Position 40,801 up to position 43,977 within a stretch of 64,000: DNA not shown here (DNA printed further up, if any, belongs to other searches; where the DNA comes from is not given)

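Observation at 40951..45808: Tail-fibre-like protein and glycosidase-like giant protein with no other phage genes and no secretion signals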

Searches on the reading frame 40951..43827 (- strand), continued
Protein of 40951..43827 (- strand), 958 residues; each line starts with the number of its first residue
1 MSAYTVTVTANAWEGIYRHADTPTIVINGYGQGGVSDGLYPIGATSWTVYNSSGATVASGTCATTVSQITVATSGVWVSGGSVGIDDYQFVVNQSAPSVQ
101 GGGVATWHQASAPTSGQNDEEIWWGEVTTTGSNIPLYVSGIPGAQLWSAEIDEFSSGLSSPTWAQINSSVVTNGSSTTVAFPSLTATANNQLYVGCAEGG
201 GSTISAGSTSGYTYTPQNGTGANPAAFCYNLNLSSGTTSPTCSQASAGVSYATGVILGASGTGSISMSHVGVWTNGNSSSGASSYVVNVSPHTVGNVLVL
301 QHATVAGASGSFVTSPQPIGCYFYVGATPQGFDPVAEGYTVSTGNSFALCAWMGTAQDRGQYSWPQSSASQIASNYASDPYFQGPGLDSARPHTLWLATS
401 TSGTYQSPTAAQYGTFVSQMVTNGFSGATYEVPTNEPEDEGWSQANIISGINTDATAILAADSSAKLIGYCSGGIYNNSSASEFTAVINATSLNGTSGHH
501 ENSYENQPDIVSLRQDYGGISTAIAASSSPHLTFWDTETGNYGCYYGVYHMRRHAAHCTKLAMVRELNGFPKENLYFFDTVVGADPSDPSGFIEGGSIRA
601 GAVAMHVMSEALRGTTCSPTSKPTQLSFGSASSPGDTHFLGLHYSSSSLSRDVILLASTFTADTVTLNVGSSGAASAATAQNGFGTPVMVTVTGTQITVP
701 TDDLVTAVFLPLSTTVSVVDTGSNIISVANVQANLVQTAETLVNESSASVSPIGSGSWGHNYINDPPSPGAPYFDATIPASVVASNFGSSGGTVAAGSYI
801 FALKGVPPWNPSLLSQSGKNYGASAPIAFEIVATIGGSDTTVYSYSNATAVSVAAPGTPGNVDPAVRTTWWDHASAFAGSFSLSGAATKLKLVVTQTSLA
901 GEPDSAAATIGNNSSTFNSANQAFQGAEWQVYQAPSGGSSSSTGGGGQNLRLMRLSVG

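Call 58: predict_structure(alignment_id=A1)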
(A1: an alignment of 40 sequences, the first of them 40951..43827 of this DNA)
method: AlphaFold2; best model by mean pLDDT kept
length: 958 residues; sequences in the alignment: 40
mean_pLDDT: 84.3   pTM: 0.81
mean pLDDT of the five models: 84.3, 81.7, 78.2, 74.3, 74.0
residues with pLDDT >= 90: 467; 70-90: 325; 50-70: 138; < 50: 28
segments of 3 or more residues with pLDDT < 50: 1-3, 939-958
pLDDT, mean of each block of 10 residues (from residue 1): 54 86 87 70 87 94 87 95 94 74 83 66 90 77 64 88 90 88 91 86 76 74 76 91 85 90 81 64 71 90 60 64 91 86 74 91 91 93 88 91 71 96 97 90 94 97 96 87 94 93 80 91 94 91 78 92 97 90 65 82 96 96 96 92 96 95 94 93 96 97 95 97 89 88 91 86 69 90 86 88 83 54 83 97 94 70 74 90 95 92 82 54 89 74 38 30
secondary structure, 60 per line:
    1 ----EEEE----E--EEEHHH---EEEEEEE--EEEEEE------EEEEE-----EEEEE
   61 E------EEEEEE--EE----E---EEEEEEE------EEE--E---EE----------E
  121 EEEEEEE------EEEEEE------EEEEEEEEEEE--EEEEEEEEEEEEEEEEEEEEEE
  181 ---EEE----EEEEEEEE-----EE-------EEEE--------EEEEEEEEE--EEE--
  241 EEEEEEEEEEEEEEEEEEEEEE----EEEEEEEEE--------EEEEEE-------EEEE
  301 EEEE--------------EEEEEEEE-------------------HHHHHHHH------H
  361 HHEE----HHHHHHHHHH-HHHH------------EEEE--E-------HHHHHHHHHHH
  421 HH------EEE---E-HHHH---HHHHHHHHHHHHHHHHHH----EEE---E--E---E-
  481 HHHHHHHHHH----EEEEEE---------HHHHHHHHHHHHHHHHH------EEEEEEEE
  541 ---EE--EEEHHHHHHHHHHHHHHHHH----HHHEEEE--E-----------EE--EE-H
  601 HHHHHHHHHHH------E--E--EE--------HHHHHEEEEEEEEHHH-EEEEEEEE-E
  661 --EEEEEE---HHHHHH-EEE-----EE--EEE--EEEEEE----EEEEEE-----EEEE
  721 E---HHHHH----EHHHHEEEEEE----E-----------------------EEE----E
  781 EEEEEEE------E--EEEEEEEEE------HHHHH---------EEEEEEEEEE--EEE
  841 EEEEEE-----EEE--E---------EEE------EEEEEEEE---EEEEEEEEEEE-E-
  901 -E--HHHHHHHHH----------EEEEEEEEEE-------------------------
elements in order (helices of 4 or more, strands of 3 or more residues): E5-8 E16-18 E25-31 E34-39 E46-50 E56-61 E68-73 E86-92 E99-101 E120-127 E134-139 E146-156 E159-180 E184-186 E191-198 E213-216 E225-233 E236-238 E241-262 E267-275 E284-289 E297-304 E319-326 H346-353 H369-378 H380-383 E396-399 H410-422 E429-431 H437-440 H444-461 E466-468 H481-490 E495-500 H510-526 E533-540 E548-550 H551-567 E575-578 H600-611 H634-638 E639-646 E651-658 E663-668 H672-677 E679-681 E691-693 E696-701 E706-711 E717-721 H725-729 H735-738 E739-744 E773-775 E780-787 E797-805 H812-816 E826-835 E838-846 E852-854 E867-869 E876-883 E887-897 H905-913 E924-933

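Call 62: fold_search(model_id=the predicted structure, library=pdb)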
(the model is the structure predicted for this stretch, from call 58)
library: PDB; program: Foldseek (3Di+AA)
matches with E <= 10: 1228; with E <= 0.001: 103
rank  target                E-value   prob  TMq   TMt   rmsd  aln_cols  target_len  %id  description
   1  4qaw_A                3.7e-11  1.00  0.24  0.40  23.4       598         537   11  Structure of modular Xyn30D from Paenibacillus barcinonensis (released 2014-10-08)
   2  4qaw_D                4.3e-11  1.00  0.24  0.40  24.1       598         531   11  Structure of modular Xyn30D from Paenibacillus barcinonensis (released 2014-10-08)
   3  4qaw_E                9.1e-11  1.00  0.26  0.43  24.2       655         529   10  Structure of modular Xyn30D from Paenibacillus barcinonensis (released 2014-10-08)
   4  4qaw_H                1.2e-10  1.00  0.25  0.42  23.8       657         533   12  Structure of modular Xyn30D from Paenibacillus barcinonensis (released 2014-10-08)
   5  5jvk_A                1.8e-10  1.00  0.29  0.51  15.7       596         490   11  Structural insights into a family 39 glycoside hydrolase from the gut symbiont Bacteroides cellulosilyticus WH2. (released 2016-12-07)
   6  4qaw_C                1.9e-10  1.00  0.23  0.38  23.8       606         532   12  Structure of modular Xyn30D from Paenibacillus barcinonensis (released 2014-10-08)
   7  4qaw_B                2.3e-09  1.00  0.26  0.44  24.2       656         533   11  Structure of modular Xyn30D from Paenibacillus barcinonensis (released 2014-10-08)
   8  5bx9                  4.3e-08  1.00  0.27  0.55   6.2       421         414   12  Structure of PslG from Pseudomonas aeruginosa (released 2015-10-07)
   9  6q2f                  8.7e-08  0.87  0.11  0.10  26.2      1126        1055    8  Structure of Rhamnosidase from Novosphingobium sp. PP1Y (released 2019-11-27)
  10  5z3k_A                1.0e-07  1.00  0.25  0.45   6.1       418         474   14  Crystal structure of glucosidase from Croceicoccus marinus at 1.8 Angstrom resolution (released 2019-01-23)
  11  4fmv                  1.6e-07  1.00  0.27  0.61   5.4       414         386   12  Crystal Structure Analysis of a GH30 Endoxylanase from Clostridium papyrosolvens C71 (released 2013-06-19)
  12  9g17_A                2.4e-07  1.00  0.27  0.56   6.4       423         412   13  Structure of PslG with a covalently- bound pentasaccharide (released 2025-03-05)
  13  5z3k_B                3.1e-07  1.00  0.22  0.40  19.3       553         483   12  Crystal structure of glucosidase from Croceicoccus marinus at 1.8 Angstrom resolution (released 2019-01-23)
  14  5ta1                  4.1e-07  1.00  0.24  0.34  15.2       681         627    9  Crystal structure of BuGH86wt (released 2017-09-13)
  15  4zn2_A                5.9e-07  1.00  0.27  0.56   6.3       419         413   11  Glycosyl hydrolase from Pseudomonas aeruginosa (released 2016-01-06)
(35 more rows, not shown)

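Call 63: fold_search(model_id=the predicted structure, library=viral)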
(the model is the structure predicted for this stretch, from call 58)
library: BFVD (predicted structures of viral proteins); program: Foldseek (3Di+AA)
matches with E <= 10: 1329; with E <= 0.001: 32
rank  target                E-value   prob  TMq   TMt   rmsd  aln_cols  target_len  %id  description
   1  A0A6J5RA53            3.9e-10  1.00  0.27  0.60   5.4       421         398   16  Glycoside hydrolase, family 5 [uncultured Caudovirales phage]
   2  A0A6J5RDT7            3.5e-09  1.00  0.25  0.32   5.2       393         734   15  Glycoside hydrolase, family 5 [uncultured Caudovirales phage]
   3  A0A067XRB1            3.2e-08  1.00  0.25  0.55   7.5       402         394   14  (no name in the UniProt tables at hand)
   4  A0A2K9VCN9            1.1e-06  1.00  0.25  0.39   5.1       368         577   13  Glycosyl hydrolase [Lactobacillus phage Bacchae]
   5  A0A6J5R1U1            8.2e-06  1.00  0.24  0.39  22.6       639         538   10  Uncharacterized protein [uncultured Caudovirales phage]
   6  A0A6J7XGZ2            2.4e-05  1.00  0.10  0.14  22.7       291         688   10  Uncharacterized protein [uncultured Caudovirales phage]
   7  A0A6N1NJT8            2.5e-05  1.00  0.18  0.37  19.7       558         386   10  Uncharacterized protein [Tupanvirus deep ocean]
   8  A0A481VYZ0            4.1e-05  0.95  0.07  0.08  19.3       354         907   13  (no name in the UniProt tables at hand)
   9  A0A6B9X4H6            7.3e-05  0.41  0.06  0.06  23.3       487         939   10  BIG2 domain-containing protein [Escherichia phage alia]
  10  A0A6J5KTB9            8.1e-05  0.97  0.09  0.15  21.1       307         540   10  Uncharacterized protein [uncultured Caudovirales phage]
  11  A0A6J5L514            8.1e-05  0.41  0.07  0.09  21.9       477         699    9  Uncharacterized protein [uncultured Caudovirales phage]
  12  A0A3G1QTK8            1.1e-04  0.98  0.20  0.25  25.0       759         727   14  Putative cellulase or glycoside hydrolase [Erwinia phage phiEaP8]
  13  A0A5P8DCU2            1.1e-04  0.41  0.07  0.13  25.8       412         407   12  Minor tail protein [Gordonia phage Mcklovin]
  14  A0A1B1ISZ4            1.6e-04  1.00  0.25  0.44   6.5       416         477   14  (no name in the UniProt tables at hand)
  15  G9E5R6                1.6e-04  1.00  0.12  0.22  15.6       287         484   13  (no name in the UniProt tables at hand)
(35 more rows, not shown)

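Call 64: find_encoding_contigs(protein=P0124, flank=10000, max_places=3)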
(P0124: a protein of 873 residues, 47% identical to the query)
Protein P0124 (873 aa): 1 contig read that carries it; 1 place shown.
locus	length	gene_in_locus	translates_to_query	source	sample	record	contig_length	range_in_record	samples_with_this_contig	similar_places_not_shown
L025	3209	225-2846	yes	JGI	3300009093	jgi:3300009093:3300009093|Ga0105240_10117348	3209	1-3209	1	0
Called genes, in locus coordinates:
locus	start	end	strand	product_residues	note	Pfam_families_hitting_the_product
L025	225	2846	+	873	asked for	-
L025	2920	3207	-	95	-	?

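Call 65: find_encoding_contigs(protein=P0125, flank=10000, max_places=3)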
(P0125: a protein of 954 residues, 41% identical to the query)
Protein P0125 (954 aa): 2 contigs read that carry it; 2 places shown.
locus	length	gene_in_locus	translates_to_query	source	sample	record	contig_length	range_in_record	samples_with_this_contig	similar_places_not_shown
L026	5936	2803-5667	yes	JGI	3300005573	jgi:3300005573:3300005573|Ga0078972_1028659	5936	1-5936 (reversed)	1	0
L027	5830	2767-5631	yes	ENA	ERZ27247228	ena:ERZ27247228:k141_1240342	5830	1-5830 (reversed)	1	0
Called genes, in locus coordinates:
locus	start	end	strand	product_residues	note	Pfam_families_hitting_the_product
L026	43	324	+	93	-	-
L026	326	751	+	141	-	-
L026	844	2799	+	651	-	-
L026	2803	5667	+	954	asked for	-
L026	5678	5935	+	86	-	?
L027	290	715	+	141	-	-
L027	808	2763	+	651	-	-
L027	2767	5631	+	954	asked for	-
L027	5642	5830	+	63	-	?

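Call 70: find_related_loci(query=A3, collection=metagenome_contigs, flank=10000)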
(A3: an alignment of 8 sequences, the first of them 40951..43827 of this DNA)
Query A3 (958 aa) in metagenome_contigs; peptide patterns used: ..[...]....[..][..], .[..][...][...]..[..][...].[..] (x = any residue, [..] = any of these).
85 stretches matched a pattern; 10 encode a relative of the query (tblastn E <= 1e-3); 10 distinct loci.
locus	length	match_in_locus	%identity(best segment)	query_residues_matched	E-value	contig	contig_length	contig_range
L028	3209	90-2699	44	3-906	0e+0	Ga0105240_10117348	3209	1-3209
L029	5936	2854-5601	37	12-932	5e-139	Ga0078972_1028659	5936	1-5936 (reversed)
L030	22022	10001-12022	35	8-936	3e-82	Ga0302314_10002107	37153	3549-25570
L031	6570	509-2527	35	8-931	3e-81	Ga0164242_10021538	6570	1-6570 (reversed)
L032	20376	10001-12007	33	8-931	2e-77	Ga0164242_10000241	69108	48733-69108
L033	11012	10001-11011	43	309-647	4e-67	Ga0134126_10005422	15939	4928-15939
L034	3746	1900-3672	37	12-809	5e-65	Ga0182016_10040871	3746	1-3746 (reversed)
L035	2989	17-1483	35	427-908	1e-63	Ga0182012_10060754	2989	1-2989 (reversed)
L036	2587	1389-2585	37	332-722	5e-61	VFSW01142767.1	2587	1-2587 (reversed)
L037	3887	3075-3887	35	41-538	2e-28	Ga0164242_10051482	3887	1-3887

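Call 73: search_protein_families(library=phrogs, proteins=[L032:1796-2956:+, L032:2966-4351:+, L032:4261-7464:+, L032:7537-8568:+, L032:8447-9763:+, L032:9797-12016:+, L032:16426-18039:+, L032:13914-15674:-, L032:12078-13253:-, L032:741-1697:-], max_evalue=0.001)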
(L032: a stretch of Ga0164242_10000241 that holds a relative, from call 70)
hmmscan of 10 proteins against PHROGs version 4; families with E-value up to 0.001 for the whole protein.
L032:1796-2956:+ (386 aa): 3 families
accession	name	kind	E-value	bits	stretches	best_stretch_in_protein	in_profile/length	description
phrog_2170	-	moron, auxiliary metabolic gene and host takeover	1.4e-15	58.3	1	152-332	122-296/374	glycosyltransferase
phrog_26352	-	unknown function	1.5e-08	34.9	1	273-371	221-318/346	-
phrog_21308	-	other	1.8e-07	30.6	1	183-359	224-395/735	radical SAM domain-containing protein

L032:2966-4351:+ (461 aa): 0 families

L032:4261-7464:+ (1067 aa): 3 families
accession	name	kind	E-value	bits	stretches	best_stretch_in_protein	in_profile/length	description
phrog_2170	-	moron, auxiliary metabolic gene and host takeover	3.8e-21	76.6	2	199-364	131-298/374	glycosyltransferase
phrog_26352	-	unknown function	1.4e-13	51.5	1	251-400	178-318/346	-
phrog_21308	-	other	2e-05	23.9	1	243-367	246-373/735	radical SAM domain-containing protein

L032:7537-8568:+ (343 aa): 3 families
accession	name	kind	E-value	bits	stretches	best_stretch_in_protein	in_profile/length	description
phrog_2170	-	moron, auxiliary metabolic gene and host takeover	1.5e-18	68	1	102-278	115-288/374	glycosyltransferase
phrog_4356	-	moron, auxiliary metabolic gene and host takeover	1e-06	29.3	1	165-279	127-228/307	glycosyltransferase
phrog_26352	-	unknown function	1.3e-05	25.2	1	196-324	191-318/346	-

L032:8447-9763:+ (438 aa): 0 families

L032:9797-12016:+ (739 aa): 0 families

L032:16426-18039:+ (537 aa): 1 family
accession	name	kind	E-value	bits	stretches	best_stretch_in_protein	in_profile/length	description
phrog_22973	-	moron, auxiliary metabolic gene and host takeover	8.2e-54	184.4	1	92-530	24-489/496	glycosyltransferase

L032:13914-15674:- (586 aa): 2 families
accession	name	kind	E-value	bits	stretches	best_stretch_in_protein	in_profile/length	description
phrog_19408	-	unknown function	2.7e-22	79.8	1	297-513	503-710/721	-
phrog_164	-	DNA, RNA and nucleotide metabolism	3.6e-11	43.8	1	330-499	235-400/500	ParA-like partition protein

L032:12078-13253:- (391 aa): 2 families
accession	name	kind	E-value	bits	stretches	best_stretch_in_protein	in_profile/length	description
phrog_2170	-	moron, auxiliary metabolic gene and host takeover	2.4e-06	27.8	1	196-330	158-293/374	glycosyltransferase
phrog_4356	-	moron, auxiliary metabolic gene and host takeover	0.00061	20.1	1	228-323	140-225/307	glycosyltransferase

L032:741-1697:- (318 aa): 3 families
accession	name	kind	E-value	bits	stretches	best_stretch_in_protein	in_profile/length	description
phrog_841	-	moron, auxiliary metabolic gene and host takeover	5.2e-07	30.4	1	34-137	2-109/309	GtrB-like O-antigen conversion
phrog_22088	-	unknown function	4.4e-06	26.9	1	23-127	49-156/377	-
phrog_14775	-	moron, auxiliary metabolic gene and host takeover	0.00018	22.2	1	91-139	39-87/203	glycosyltransferase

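Call 74: search_protein_families(library=phrogs, proteins=[L030:1437-3854:-, L030:5378-6502:+, L030:7043-8881:-, L030:9800-12016:+, L030:12039-13247:-, L030:13168-14661:-, L030:14748-15791:+, L030:16312-17538:-, L030:18534-19829:+, L030:20476-21432:+], max_evalue=0.001)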
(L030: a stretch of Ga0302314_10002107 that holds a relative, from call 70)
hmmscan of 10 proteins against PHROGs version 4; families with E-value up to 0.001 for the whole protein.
L030:1437-3854:- (805 aa): 0 families

L030:5378-6502:+ (374 aa): 0 families

L030:7043-8881:- (612 aa): 1 family
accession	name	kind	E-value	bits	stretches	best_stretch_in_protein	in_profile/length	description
phrog_3707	-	moron, auxiliary metabolic gene and host takeover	1.9e-09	38.5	1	159-230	42-114/142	membrane-flanked domain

L030:9800-12016:+ (738 aa): 0 families

L030:12039-13247:- (402 aa): 0 families

L030:13168-14661:- (497 aa): 0 families

L030:14748-15791:+ (347 aa): 1 family
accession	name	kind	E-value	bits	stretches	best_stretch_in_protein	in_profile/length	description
phrog_540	-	DNA, RNA and nucleotide metabolism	1.2e-27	97.6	1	1-300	293-590/715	nucleotide-sugar epimerase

L030:16312-17538:- (408 aa): 0 families

L030:18534-19829:+ (431 aa): 0 families

L030:20476-21432:+ (318 aa): 1 family
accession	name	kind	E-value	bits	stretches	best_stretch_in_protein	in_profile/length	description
phrog_841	-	moron, auxiliary metabolic gene and host takeover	8.3e-05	23.2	1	4-69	4-72/309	GtrB-like O-antigen conversion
